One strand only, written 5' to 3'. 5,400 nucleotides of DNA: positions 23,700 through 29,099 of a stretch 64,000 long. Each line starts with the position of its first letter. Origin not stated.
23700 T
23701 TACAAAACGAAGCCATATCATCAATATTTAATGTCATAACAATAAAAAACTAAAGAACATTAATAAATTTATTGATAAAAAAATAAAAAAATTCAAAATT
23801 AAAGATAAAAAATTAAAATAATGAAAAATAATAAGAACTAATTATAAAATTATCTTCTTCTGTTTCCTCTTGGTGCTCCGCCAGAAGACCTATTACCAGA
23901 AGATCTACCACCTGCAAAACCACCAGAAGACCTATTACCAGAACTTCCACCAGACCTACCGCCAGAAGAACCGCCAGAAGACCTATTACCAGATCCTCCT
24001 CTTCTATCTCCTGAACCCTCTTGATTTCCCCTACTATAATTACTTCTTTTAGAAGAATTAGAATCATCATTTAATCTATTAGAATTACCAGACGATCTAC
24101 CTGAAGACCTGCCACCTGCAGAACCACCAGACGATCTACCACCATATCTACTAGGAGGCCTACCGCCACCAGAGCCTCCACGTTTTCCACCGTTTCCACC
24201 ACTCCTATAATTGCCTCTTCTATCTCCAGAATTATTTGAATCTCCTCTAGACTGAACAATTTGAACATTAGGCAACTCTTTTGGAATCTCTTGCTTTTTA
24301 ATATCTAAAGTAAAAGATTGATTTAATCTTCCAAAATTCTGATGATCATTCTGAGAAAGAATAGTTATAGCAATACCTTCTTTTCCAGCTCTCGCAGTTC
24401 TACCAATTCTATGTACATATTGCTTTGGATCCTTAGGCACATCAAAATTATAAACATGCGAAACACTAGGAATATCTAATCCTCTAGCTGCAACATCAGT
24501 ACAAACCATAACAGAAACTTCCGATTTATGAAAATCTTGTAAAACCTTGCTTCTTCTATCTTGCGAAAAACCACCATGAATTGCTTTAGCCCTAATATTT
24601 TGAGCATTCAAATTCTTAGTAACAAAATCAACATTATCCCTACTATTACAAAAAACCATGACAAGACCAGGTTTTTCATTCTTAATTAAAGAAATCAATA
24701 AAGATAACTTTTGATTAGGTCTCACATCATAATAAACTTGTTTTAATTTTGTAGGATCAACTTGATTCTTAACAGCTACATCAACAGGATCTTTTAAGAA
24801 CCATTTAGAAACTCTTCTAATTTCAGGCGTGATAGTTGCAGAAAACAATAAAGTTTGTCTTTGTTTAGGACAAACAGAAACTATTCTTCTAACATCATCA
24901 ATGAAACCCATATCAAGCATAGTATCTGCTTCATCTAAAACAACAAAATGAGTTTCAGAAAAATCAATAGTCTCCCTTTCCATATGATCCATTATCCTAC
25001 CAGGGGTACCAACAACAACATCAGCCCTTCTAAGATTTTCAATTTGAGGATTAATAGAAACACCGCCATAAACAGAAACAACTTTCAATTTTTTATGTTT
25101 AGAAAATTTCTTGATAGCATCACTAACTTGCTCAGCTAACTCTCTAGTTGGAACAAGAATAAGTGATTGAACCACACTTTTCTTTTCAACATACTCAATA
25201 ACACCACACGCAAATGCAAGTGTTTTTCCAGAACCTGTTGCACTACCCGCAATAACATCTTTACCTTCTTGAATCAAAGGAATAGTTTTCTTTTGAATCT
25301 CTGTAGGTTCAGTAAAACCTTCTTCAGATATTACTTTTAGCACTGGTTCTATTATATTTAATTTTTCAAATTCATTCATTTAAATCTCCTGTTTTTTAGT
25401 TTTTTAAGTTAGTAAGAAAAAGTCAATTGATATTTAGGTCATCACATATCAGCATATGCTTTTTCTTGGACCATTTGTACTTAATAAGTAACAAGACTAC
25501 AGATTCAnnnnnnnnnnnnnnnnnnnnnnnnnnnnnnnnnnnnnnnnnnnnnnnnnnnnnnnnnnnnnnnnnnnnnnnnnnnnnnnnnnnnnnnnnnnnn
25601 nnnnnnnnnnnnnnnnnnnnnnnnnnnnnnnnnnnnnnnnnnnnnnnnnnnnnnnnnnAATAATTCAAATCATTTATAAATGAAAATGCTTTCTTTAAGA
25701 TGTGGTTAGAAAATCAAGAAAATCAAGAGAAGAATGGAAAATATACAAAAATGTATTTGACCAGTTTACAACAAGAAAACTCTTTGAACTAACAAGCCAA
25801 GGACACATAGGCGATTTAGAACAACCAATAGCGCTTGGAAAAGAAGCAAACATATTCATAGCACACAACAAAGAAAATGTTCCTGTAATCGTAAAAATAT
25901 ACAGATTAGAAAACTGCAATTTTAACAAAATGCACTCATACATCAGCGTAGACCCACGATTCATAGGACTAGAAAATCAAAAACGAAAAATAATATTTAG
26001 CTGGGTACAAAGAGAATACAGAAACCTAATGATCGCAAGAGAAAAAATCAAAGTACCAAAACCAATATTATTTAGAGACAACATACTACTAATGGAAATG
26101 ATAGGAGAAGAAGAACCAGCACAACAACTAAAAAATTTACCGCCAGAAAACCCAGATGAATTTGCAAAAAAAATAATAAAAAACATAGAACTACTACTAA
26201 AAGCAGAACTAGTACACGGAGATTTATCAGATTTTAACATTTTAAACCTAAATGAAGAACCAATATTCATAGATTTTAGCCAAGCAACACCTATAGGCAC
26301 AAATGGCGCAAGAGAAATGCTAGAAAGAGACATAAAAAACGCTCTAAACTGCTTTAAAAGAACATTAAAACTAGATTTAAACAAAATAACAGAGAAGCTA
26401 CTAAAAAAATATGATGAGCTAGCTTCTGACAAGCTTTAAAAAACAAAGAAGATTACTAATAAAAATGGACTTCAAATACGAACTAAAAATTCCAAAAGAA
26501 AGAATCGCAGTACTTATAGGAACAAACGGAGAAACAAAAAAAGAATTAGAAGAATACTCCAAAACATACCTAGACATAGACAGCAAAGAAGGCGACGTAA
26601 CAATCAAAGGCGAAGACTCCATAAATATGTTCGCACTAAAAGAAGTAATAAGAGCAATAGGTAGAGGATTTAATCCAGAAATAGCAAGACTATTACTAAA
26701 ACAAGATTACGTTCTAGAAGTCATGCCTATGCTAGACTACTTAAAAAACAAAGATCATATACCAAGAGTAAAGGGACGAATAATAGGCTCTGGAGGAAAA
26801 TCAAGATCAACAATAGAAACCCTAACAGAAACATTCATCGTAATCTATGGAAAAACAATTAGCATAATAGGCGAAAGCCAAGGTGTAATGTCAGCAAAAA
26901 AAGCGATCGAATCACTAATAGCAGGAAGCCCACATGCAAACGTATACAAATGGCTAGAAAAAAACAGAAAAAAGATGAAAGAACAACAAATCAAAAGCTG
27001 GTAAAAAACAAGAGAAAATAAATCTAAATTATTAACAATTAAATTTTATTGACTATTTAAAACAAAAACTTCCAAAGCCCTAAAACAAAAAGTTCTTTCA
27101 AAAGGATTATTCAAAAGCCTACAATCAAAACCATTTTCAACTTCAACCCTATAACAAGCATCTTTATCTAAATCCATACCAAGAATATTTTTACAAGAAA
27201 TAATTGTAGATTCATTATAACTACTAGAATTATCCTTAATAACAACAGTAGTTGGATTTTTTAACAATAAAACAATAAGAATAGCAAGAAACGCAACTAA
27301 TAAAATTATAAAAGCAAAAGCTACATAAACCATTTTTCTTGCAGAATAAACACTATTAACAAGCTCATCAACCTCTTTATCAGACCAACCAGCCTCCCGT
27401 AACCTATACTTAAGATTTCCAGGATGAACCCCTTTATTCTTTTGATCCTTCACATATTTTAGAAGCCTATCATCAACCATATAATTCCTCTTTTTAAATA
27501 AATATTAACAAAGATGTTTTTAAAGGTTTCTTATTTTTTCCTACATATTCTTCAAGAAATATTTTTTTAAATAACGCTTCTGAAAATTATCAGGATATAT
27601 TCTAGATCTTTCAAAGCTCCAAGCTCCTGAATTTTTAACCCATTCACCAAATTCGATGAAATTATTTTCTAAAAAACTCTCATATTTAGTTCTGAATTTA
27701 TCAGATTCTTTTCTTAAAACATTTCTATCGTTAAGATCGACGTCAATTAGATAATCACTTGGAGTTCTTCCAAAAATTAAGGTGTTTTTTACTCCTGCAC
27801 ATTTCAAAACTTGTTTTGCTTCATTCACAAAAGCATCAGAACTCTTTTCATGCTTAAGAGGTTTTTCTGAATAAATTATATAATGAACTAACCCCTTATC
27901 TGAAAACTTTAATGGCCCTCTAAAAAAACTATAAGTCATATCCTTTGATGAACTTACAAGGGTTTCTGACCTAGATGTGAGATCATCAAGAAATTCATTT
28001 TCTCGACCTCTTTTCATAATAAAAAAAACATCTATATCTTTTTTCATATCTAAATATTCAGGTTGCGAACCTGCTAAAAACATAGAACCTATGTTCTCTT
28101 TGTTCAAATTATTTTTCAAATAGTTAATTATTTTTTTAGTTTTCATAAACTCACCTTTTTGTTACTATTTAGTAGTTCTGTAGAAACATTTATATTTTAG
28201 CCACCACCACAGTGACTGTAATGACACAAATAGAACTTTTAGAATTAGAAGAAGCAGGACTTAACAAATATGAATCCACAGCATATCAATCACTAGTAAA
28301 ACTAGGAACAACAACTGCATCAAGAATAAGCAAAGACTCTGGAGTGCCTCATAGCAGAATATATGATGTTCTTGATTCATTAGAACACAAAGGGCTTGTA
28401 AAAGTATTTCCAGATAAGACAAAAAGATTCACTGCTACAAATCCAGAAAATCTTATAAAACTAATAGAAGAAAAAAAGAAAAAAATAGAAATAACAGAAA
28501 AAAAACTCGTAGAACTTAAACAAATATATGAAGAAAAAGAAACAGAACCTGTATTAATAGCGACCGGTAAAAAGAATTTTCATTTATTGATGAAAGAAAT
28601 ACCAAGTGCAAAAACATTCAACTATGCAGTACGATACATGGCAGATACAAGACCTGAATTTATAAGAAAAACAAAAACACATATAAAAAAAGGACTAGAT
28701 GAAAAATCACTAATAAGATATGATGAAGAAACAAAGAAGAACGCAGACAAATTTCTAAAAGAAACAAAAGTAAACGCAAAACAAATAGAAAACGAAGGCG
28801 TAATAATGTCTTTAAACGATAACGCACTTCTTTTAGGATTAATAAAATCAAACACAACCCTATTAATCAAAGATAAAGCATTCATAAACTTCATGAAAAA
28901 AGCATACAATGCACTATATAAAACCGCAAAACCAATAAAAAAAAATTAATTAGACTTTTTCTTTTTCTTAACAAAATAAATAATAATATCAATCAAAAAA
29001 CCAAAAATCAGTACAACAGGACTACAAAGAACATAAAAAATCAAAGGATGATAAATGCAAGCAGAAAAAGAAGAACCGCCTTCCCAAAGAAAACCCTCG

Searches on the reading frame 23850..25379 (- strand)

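Call 17: search_protein_families(library=pfam, proteins=[window:23850-25379:-], max_evalue=0.001)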
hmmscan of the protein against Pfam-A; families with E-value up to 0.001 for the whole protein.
window:23850-25379:- (509 aa): 6 families
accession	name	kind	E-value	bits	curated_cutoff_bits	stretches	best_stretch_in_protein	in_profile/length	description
PF00270.35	DEAD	-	2.3e-49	167.8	26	1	26-189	1-166/167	DEAD/DEAH box helicase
PF00271.37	Helicase_C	-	2e-35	121.8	23.5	1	224-332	2-110/110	Helicase conserved C-terminal domain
PF04851.21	ResIII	-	7.9e-12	45.8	22.5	1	37-183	21-162/164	Type III restriction enzyme, res subunit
PF16203.11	ERCC3_RAD25_C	-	0.0001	22.1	27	1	233-334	56-154/248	ERCC3/RAD25/XPB C-terminal helicase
PF14617.12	CMS1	-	0.00066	19.6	35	0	73-150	128-207/250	U3-containing 90S pre-ribosomal complex subunit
PF24015.1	DUF7329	-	0.00074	19.5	27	1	193-291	131-228/242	Family of unknown function (DUF7329)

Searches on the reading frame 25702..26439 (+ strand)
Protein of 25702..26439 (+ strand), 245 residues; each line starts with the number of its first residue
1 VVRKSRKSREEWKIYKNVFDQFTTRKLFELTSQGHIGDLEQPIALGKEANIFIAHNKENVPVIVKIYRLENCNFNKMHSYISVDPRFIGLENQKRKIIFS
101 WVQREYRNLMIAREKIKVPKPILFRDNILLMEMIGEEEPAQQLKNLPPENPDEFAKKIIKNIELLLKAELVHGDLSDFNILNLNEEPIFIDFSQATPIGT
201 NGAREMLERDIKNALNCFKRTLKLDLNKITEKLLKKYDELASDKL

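Call 17: search_protein_families(library=pfam, proteins=[window:25702-26439:+], max_evalue=0.001)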
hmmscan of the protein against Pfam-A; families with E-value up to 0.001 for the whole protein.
window:25702-26439:+ (245 aa): 1 family
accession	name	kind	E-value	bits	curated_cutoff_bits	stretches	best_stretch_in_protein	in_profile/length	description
PF01163.29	RIO1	-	1.4e-47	162.2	22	1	50-222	1-178/187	RIO domain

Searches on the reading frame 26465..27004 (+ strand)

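Call 17: search_protein_families(library=pfam, proteins=[window:26465-27004:+], max_evalue=0.001)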
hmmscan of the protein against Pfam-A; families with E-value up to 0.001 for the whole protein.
window:26465-27004:+ (179 aa): 3 families
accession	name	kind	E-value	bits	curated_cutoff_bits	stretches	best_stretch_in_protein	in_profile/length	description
PF00013.35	KH_1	-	5.5e-14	52.1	21.5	2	5-52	2-54/66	KH domain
PF21800.4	KH_KRR1_2nd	-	2.2e-12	47.3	27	1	85-152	4-71/91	KRR1 small subunit processome component, second KH domain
PF22891.2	KH_PNO1_2nd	-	2.5e-11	44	27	1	96-165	15-84/90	Eukaryotic type KH-domain (KH-domain type I) (327.11.2)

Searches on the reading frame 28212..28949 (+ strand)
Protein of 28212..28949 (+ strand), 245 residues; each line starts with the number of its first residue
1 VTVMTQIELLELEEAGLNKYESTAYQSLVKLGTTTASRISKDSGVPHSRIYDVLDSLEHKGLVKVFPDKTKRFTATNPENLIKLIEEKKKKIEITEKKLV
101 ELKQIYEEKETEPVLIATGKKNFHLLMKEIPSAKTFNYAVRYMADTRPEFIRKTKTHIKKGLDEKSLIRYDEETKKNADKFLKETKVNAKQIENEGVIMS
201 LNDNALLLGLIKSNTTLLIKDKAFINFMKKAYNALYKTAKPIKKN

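Call 17: search_protein_families(library=pfam, proteins=[window:28212-28949:+], max_evalue=0.001)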
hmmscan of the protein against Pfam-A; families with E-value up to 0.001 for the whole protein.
window:28212-28949:+ (245 aa): 1 family
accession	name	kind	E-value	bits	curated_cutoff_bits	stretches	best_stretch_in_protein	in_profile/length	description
PF01978.25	TrmB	-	4.2e-21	75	25.6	1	12-79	1-68/68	Sugar-specific transcriptional regulator TrmB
